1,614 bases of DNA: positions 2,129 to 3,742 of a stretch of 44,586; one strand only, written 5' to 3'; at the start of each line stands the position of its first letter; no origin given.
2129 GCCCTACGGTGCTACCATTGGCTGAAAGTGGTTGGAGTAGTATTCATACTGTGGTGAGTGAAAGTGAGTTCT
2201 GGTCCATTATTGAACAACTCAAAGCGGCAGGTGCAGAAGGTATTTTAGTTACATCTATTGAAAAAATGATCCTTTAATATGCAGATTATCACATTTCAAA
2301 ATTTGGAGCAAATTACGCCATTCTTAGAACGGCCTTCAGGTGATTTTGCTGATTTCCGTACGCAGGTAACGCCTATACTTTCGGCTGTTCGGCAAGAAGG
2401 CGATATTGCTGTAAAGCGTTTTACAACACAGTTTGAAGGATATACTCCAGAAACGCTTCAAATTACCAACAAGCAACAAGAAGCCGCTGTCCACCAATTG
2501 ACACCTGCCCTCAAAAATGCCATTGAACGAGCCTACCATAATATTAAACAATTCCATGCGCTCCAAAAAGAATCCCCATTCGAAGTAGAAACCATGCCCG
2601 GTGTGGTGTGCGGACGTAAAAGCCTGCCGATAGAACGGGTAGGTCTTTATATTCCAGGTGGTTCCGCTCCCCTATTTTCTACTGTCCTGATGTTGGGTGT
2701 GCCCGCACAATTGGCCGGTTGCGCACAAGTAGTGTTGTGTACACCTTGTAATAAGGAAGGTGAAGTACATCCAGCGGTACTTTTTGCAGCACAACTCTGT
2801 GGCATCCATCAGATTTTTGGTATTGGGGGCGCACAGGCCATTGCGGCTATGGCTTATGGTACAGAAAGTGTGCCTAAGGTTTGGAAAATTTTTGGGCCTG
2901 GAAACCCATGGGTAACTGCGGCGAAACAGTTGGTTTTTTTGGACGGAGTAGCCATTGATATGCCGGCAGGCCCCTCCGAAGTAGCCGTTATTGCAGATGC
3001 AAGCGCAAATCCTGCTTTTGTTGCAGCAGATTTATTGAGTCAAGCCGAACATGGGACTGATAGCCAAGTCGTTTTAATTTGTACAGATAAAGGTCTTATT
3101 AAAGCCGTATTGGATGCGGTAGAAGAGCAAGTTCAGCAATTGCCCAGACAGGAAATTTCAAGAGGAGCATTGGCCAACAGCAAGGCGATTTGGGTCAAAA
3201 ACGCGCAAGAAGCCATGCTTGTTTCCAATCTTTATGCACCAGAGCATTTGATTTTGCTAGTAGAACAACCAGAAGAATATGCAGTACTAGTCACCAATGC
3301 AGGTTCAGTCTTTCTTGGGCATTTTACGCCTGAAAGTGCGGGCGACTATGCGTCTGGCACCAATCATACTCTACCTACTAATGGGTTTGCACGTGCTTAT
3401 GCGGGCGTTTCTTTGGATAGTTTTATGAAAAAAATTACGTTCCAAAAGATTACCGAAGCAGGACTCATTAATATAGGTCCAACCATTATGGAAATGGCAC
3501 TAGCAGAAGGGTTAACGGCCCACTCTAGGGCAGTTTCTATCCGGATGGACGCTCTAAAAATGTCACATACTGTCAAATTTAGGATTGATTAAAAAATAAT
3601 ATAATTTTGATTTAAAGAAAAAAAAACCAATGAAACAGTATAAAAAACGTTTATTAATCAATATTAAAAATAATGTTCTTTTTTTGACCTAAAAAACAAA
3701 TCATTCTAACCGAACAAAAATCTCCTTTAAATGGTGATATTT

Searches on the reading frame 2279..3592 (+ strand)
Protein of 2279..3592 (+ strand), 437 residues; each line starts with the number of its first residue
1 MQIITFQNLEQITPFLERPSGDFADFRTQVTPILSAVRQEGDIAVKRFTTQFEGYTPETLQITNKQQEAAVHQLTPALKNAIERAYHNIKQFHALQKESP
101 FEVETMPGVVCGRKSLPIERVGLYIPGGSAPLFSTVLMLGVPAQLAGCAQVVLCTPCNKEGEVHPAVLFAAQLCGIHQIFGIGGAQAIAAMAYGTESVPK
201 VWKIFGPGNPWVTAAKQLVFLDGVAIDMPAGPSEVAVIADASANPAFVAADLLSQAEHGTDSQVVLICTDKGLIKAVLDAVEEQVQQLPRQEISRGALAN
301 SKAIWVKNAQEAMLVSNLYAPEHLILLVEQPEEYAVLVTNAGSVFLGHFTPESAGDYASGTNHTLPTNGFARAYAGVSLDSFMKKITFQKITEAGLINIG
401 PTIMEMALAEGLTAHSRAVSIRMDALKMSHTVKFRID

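Call 79: search_protein_families(library=pfam, proteins=[window:2279-3592:+], max_evalue=0.00001)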
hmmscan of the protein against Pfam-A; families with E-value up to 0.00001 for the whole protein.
window:2279-3592:+ (437 aa): 1 family
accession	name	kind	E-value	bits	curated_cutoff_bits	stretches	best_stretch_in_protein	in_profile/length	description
PF00815.25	Histidinol_dh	-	8.4e-167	555.8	27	1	17-423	2-411/411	Histidinol dehydrogenase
